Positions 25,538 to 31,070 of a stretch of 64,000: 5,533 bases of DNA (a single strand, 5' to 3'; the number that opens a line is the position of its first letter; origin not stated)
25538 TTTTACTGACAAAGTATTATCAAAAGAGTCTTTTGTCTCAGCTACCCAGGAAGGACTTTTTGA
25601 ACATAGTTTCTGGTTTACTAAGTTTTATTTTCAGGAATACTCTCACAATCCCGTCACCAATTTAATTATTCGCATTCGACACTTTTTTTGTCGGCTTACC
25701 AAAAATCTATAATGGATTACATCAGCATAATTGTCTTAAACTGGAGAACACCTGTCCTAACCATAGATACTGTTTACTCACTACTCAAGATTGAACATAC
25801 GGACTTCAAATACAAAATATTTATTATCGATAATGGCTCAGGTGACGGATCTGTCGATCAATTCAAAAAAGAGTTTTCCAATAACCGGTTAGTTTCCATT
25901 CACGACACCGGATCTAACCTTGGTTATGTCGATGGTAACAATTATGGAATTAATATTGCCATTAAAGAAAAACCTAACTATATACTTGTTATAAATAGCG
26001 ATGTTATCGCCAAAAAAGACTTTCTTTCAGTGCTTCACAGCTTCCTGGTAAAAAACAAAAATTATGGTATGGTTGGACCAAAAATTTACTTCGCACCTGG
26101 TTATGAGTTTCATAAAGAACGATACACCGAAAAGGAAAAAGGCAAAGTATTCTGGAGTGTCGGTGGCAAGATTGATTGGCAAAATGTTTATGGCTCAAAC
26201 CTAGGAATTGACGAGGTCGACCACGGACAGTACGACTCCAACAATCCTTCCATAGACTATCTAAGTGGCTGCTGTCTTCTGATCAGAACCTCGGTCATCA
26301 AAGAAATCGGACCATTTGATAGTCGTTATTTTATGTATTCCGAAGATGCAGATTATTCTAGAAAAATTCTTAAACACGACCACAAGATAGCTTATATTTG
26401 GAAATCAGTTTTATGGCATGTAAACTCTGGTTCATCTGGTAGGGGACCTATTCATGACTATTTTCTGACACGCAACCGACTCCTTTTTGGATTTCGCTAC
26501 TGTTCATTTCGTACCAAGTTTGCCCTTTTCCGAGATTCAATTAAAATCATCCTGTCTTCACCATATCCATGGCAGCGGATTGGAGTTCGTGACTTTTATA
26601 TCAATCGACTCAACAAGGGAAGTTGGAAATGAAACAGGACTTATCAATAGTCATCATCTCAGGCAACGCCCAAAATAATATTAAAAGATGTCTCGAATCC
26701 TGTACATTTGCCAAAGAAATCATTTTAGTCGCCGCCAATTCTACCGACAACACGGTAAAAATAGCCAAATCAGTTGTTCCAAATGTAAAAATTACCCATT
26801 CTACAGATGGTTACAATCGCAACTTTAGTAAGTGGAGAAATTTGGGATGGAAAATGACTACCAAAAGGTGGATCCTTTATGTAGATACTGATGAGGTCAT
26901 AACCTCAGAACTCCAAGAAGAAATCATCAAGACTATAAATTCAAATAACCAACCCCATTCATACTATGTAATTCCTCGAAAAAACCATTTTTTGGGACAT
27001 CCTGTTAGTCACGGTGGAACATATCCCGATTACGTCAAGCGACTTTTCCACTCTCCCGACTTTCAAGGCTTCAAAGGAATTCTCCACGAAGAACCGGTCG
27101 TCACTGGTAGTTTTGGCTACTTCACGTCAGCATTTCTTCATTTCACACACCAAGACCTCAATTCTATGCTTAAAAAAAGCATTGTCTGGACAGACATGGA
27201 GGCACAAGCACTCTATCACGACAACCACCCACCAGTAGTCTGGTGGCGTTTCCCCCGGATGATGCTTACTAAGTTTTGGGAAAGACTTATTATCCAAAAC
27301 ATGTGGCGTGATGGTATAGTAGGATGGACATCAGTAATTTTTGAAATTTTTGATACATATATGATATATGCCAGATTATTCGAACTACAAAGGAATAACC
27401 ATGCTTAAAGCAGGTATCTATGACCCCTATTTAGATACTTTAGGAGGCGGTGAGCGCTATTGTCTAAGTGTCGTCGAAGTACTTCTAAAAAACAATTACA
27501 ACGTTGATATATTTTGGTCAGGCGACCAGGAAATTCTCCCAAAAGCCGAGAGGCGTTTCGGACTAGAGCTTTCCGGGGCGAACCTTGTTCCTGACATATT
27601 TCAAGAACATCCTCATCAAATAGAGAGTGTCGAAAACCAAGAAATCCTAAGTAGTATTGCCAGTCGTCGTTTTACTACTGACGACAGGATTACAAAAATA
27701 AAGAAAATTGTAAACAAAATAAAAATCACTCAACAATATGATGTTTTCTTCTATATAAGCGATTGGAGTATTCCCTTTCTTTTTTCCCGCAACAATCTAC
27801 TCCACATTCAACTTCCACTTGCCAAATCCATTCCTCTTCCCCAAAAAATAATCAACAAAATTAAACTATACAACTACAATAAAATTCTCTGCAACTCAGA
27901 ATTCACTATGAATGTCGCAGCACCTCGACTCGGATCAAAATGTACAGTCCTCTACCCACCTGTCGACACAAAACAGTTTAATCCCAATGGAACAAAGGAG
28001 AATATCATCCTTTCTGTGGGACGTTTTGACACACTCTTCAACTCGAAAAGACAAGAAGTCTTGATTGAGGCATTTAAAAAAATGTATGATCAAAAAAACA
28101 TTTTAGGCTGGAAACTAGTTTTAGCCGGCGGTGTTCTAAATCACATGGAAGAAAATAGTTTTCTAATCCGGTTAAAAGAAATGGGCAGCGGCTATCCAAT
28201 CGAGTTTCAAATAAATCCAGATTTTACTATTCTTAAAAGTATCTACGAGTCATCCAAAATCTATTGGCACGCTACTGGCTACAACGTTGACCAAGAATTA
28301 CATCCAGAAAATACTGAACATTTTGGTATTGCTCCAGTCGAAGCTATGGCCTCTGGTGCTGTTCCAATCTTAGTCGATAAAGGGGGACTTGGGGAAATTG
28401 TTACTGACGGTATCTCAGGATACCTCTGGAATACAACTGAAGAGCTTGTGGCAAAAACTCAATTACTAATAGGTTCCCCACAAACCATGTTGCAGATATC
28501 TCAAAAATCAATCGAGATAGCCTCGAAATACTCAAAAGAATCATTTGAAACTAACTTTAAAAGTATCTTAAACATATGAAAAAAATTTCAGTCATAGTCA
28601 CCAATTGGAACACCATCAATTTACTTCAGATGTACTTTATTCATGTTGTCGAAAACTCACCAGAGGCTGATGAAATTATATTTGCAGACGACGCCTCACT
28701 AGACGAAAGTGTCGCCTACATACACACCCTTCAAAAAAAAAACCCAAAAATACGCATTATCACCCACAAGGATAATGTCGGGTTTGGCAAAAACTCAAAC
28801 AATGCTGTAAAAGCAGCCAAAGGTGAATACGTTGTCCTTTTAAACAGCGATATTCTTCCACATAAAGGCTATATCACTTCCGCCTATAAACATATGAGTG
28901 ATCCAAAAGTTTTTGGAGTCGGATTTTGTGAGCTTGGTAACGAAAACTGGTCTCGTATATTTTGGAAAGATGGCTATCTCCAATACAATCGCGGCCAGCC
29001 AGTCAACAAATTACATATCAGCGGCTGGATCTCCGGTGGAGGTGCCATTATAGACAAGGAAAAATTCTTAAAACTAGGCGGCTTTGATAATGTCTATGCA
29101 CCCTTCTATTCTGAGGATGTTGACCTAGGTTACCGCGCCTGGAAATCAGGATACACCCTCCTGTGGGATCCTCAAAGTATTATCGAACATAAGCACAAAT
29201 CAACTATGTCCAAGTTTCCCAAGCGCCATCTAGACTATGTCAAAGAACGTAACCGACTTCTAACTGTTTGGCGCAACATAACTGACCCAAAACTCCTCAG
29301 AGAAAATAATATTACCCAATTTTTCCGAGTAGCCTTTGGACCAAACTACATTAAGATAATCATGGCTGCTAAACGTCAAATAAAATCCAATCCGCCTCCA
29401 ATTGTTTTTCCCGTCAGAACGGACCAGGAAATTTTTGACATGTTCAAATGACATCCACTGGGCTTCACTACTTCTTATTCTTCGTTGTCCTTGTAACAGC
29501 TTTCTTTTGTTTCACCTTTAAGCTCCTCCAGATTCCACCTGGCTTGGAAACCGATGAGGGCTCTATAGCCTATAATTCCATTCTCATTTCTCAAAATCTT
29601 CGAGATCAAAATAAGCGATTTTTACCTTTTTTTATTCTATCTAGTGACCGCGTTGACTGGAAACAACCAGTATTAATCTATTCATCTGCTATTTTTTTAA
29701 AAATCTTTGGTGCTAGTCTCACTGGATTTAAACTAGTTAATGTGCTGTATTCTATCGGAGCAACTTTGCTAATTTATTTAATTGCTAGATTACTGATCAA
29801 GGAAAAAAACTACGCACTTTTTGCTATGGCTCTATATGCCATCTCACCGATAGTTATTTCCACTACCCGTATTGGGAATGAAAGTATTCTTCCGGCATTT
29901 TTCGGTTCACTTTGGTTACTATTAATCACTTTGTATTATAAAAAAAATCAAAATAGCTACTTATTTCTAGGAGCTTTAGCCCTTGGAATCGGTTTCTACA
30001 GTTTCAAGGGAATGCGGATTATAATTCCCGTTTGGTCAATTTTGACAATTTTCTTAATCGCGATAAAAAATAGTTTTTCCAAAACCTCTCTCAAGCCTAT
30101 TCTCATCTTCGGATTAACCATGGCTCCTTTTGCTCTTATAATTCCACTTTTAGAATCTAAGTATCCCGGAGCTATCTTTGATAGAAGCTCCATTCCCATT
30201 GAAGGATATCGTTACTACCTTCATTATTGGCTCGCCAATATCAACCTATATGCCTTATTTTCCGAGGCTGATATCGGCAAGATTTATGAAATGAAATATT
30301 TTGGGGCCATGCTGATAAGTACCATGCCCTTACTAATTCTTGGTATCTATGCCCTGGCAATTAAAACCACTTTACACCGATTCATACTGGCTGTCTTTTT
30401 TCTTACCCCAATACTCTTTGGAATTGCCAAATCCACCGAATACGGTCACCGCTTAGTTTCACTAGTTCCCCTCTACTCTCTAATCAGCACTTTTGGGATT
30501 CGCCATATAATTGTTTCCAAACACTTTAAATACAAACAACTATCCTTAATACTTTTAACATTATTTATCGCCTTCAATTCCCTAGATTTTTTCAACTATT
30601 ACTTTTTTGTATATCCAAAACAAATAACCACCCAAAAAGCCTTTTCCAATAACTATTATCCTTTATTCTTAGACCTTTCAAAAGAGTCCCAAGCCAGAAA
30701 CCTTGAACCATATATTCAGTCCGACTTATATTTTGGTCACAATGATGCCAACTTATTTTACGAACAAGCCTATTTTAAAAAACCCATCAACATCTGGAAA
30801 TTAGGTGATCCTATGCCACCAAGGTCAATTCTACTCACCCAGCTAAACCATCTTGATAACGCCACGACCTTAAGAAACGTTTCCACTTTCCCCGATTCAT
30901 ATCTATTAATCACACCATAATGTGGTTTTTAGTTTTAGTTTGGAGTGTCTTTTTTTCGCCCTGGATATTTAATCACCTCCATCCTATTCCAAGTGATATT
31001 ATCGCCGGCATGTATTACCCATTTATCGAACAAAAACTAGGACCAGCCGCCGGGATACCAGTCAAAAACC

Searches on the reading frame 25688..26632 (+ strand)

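Call 9: search_protein_families(library=pfam, proteins=[window:25688-26632:+], max_evalue=0.001)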
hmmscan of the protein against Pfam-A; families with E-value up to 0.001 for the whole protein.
window:25688-26632:+ (314 aa): 2 families
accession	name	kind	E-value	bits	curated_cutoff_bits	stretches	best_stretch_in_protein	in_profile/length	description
PF13641.12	Glyco_tranf_2_3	-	1.3e-15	58.5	27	1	12-246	3-213/230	Glycosyltransferase like family 2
PF00535.33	Glycos_transf_2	-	1.6e-11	44.9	23.3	1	24-163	12-132/168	Glycosyl transferase family 2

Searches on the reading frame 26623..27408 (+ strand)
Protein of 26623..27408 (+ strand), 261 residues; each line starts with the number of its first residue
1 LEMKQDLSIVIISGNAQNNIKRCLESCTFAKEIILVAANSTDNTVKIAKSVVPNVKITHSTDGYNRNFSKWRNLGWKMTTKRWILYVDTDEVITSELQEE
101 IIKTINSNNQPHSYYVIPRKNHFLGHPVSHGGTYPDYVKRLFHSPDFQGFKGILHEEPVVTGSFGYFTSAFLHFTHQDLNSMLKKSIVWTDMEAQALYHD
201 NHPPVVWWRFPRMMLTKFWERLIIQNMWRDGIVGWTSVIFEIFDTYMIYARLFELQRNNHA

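Call 9: search_protein_families(library=pfam, proteins=[window:26623-27408:+], max_evalue=0.001)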
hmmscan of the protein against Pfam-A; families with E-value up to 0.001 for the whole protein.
window:26623-27408:+ (261 aa): 3 families
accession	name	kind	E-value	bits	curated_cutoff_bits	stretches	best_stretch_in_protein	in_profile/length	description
PF00535.33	Glycos_transf_2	-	1.2e-15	58.3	23.3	1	8-140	1-132/168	Glycosyl transferase family 2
PF13704.12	Glyco_tranf_2_4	-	4.8e-06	27.4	27.5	1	30-96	19-87/98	Glycosyl transferase family 2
PF10111.15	Glyco_tranf_2_2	-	0.00025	21.1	27.3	1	9-109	2-110/276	Glycosyltransferase like family 2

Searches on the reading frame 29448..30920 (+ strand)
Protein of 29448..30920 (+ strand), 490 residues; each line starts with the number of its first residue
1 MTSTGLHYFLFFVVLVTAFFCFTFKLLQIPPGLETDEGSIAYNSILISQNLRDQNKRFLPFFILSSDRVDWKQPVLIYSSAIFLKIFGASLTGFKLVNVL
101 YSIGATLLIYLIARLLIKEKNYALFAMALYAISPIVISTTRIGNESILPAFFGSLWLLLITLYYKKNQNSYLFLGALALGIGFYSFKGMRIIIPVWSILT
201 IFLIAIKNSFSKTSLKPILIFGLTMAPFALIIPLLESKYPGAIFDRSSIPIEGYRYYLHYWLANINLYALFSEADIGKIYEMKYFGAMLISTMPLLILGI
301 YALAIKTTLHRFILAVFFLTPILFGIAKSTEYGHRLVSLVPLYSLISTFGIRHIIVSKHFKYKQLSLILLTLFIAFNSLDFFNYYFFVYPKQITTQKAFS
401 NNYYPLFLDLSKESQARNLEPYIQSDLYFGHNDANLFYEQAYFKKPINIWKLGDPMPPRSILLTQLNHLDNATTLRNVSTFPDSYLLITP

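Call 5: search_protein_families(library=pfam, proteins=[window:29448-30920:+], max_evalue=0.01)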
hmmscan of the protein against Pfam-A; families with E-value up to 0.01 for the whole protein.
window:29448-30920:+ (490 aa): 2 families
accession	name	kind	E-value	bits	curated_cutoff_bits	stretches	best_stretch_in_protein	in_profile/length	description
PF13231.12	PMT_2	-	4.2e-12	47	26.1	1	74-223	4-151/160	Dolichyl-phosphate-mannose-protein mannosyltransferase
PF02366.24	PMT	-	1.7e-05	25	22.7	1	74-230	64-232/245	Dolichyl-phosphate-mannose-protein mannosyltransferase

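Call 27: search_protein_families(library=ncbifam, proteins=[window:29448-30920:+], max_evalue=0.01)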
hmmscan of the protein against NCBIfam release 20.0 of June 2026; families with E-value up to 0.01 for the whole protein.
window:29448-30920:+ (490 aa): 1 family
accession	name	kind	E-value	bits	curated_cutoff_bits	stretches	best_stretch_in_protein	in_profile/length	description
TIGR03663.1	TIGR03663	subfamily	2.5e-08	33.4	126.25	1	74-205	53-182/435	flippase activity-associated protein Agl23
